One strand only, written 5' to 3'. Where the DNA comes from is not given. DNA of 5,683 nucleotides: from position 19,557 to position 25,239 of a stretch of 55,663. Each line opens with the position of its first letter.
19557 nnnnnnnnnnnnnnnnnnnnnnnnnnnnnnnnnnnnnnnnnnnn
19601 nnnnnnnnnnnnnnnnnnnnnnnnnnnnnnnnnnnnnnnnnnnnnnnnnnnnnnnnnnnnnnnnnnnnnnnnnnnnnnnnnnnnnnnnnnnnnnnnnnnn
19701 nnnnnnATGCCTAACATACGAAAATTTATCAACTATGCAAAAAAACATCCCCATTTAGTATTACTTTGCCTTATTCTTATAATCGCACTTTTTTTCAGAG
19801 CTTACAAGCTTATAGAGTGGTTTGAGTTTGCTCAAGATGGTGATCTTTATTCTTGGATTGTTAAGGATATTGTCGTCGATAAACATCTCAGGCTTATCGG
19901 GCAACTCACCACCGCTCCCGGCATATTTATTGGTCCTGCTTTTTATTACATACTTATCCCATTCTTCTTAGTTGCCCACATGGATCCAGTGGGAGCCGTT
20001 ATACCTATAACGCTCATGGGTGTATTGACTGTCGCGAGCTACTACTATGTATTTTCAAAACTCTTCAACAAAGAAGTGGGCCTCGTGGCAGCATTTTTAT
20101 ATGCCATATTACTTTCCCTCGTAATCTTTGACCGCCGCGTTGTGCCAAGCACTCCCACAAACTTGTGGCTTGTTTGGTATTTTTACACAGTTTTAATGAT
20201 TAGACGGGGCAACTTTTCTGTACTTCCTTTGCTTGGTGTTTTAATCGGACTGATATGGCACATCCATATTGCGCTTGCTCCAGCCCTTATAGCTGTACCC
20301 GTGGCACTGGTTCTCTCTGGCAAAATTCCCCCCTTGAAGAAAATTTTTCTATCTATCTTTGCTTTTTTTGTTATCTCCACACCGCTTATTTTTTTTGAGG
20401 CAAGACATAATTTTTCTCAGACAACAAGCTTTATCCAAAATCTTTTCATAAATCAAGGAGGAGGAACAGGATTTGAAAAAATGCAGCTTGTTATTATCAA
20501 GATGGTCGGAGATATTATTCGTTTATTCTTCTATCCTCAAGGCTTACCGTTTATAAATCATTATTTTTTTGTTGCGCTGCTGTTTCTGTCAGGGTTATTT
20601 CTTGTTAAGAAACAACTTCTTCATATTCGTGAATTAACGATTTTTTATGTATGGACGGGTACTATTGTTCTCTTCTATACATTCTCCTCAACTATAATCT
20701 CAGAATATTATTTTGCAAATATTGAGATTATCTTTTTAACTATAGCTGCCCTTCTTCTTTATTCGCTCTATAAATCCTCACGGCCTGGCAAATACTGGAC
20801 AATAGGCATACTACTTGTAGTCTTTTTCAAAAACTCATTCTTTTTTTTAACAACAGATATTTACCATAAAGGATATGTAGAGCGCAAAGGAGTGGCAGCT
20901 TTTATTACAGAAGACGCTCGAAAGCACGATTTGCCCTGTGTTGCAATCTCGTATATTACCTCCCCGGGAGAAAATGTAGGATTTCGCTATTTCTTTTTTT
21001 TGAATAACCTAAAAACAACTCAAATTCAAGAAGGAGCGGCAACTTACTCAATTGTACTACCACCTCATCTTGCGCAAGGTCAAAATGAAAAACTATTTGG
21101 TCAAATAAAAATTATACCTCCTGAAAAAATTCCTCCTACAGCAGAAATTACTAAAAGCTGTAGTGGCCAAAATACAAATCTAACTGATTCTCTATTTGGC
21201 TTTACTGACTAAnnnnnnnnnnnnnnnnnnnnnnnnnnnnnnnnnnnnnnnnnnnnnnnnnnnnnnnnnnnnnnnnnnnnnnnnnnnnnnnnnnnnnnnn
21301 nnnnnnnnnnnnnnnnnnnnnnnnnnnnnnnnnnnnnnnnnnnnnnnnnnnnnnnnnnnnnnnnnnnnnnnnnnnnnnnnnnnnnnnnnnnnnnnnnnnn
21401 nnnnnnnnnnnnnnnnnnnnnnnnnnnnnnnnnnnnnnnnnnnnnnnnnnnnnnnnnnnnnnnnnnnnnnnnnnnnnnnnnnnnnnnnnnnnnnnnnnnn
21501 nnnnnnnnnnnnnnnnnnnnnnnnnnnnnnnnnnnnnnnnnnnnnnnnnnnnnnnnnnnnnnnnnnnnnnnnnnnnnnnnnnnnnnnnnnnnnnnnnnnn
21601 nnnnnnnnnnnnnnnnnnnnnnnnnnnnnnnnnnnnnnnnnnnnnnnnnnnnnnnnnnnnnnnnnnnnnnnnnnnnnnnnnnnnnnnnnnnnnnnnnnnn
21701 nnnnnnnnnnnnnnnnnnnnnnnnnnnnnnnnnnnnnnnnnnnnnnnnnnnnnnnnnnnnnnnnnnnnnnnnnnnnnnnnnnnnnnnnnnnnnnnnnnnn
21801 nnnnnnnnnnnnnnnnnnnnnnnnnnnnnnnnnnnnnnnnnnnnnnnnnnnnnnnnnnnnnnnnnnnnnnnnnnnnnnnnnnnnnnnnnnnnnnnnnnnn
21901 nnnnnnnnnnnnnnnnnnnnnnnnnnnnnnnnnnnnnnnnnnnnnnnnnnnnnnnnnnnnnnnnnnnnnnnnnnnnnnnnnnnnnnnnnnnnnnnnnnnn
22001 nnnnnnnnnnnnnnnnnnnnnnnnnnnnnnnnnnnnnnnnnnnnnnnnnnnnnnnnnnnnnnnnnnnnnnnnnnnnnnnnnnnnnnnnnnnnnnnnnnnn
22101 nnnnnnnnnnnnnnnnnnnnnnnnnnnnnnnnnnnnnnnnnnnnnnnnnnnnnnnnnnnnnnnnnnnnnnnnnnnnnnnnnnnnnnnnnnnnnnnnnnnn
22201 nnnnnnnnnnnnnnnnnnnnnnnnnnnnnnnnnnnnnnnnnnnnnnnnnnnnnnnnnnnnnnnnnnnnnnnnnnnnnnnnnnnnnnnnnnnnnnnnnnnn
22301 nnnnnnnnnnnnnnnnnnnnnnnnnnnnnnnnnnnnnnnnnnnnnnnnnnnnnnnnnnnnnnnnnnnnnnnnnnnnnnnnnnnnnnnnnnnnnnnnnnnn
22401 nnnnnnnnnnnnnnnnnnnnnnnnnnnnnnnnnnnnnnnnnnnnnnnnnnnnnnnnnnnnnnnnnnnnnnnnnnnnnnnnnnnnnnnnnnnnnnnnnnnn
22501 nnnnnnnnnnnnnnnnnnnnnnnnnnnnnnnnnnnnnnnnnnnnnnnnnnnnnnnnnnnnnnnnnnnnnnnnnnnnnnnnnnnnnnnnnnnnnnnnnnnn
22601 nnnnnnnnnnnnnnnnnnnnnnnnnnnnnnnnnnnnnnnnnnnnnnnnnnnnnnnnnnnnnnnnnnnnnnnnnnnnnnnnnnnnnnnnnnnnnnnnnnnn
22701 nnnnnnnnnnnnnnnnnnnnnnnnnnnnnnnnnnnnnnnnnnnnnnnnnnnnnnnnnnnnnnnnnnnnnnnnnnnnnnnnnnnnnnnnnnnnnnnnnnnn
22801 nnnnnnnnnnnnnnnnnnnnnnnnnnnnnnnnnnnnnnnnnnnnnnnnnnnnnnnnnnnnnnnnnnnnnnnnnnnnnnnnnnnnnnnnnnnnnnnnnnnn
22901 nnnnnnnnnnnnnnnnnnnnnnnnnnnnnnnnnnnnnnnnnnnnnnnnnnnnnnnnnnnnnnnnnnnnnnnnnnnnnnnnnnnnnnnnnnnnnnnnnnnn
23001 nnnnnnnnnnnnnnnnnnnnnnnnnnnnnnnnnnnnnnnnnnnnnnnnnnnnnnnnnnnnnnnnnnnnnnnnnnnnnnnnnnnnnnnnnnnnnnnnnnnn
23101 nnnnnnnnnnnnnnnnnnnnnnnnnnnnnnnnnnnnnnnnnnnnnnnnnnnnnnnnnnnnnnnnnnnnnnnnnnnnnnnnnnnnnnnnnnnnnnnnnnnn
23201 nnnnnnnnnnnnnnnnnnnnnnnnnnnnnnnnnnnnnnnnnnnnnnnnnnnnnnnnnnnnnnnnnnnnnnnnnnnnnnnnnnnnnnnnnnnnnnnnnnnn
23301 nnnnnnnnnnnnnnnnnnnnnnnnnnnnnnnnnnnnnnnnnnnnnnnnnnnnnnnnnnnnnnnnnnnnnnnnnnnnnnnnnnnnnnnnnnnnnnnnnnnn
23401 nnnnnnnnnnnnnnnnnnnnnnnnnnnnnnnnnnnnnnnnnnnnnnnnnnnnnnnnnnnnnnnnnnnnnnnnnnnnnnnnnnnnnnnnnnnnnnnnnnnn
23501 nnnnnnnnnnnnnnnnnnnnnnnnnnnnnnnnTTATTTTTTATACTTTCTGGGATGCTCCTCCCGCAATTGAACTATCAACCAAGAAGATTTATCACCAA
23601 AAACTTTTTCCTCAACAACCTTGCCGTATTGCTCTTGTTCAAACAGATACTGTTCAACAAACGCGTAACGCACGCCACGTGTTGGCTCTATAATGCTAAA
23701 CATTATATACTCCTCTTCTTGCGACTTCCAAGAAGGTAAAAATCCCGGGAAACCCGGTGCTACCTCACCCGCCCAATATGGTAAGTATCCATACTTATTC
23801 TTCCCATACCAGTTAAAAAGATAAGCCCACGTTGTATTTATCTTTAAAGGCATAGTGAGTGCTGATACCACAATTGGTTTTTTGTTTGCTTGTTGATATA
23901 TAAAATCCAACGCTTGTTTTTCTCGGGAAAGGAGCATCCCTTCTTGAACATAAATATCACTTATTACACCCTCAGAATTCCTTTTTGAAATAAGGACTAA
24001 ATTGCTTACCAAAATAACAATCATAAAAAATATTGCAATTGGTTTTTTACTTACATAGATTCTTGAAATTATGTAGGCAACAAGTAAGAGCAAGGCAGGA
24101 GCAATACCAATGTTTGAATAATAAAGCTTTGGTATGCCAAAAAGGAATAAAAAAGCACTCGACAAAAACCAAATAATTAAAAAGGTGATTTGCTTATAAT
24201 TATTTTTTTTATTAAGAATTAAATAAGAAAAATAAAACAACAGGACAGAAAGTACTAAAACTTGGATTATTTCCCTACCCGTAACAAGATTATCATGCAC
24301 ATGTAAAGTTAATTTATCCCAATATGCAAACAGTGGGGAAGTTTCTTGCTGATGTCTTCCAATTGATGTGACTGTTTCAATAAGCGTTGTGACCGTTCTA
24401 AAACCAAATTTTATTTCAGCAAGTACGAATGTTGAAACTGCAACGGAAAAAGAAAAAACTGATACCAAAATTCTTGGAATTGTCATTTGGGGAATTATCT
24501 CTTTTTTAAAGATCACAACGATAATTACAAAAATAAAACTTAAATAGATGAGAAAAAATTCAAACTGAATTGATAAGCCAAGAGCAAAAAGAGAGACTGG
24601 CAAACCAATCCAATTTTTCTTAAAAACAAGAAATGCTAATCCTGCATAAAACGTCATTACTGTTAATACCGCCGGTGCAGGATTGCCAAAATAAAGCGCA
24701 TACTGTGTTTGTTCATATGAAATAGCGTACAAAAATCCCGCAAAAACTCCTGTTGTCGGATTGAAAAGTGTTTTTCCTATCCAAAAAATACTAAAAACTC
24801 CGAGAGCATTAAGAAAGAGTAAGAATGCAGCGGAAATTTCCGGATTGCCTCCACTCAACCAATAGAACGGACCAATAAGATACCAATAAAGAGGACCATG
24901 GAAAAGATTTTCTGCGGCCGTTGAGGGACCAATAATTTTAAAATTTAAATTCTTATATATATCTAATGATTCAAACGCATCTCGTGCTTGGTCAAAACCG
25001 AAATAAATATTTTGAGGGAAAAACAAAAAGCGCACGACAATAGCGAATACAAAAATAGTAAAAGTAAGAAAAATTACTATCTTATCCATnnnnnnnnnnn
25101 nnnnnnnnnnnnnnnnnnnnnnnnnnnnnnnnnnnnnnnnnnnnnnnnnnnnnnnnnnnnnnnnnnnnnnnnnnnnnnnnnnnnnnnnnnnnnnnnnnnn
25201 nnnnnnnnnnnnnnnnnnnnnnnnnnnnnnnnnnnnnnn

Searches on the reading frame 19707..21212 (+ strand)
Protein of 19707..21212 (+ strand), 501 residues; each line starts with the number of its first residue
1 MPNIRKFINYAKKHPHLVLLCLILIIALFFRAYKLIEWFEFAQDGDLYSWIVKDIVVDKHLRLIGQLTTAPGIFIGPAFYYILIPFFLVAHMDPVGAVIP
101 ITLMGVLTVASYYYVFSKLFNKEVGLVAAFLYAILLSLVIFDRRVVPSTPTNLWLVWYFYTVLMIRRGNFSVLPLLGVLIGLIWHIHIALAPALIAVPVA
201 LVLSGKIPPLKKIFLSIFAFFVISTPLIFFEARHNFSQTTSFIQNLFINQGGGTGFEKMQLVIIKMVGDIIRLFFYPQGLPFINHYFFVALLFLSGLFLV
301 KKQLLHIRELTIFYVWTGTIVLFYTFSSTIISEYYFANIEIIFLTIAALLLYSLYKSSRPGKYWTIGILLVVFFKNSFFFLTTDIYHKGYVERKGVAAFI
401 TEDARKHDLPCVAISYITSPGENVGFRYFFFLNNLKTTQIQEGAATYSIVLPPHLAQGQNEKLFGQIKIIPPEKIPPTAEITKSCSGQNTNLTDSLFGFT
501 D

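Call 41: search_protein_families(library=pfam, proteins=[window:19707-21212:+], max_evalue=0.001)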
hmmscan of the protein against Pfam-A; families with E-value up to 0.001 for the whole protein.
window:19707-21212:+ (501 aa): 1 family
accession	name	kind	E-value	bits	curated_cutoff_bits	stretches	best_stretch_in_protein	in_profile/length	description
PF13231.12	PMT_2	-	1.6e-06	28.9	26.1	1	77-228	4-159/160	Dolichyl-phosphate-mannose-protein mannosyltransferase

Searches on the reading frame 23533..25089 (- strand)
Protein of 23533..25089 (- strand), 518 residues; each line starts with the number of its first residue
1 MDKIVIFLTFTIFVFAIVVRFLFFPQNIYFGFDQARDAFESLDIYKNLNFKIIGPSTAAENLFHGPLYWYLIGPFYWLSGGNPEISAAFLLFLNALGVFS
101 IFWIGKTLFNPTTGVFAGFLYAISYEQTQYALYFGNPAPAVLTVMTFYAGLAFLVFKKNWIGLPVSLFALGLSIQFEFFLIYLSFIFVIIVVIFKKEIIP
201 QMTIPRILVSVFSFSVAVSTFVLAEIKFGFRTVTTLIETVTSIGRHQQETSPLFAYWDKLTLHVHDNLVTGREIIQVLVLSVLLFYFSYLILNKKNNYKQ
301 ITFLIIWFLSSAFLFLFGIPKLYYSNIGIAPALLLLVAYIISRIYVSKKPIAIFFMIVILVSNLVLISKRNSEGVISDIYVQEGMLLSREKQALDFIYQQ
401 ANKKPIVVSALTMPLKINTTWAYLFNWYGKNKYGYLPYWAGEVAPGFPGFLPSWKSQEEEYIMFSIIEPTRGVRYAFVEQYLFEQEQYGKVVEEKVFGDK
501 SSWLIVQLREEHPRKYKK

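Call 41: search_protein_families(library=pfam, proteins=[window:23533-25089:-], max_evalue=0.001)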
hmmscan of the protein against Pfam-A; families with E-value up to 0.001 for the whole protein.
window:23533-25089:- (518 aa): 1 family
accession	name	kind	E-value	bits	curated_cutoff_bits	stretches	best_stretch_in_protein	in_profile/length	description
PF13231.12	PMT_2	-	2.4e-05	25.1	26.1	1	64-212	2-149/160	Dolichyl-phosphate-mannose-protein mannosyltransferase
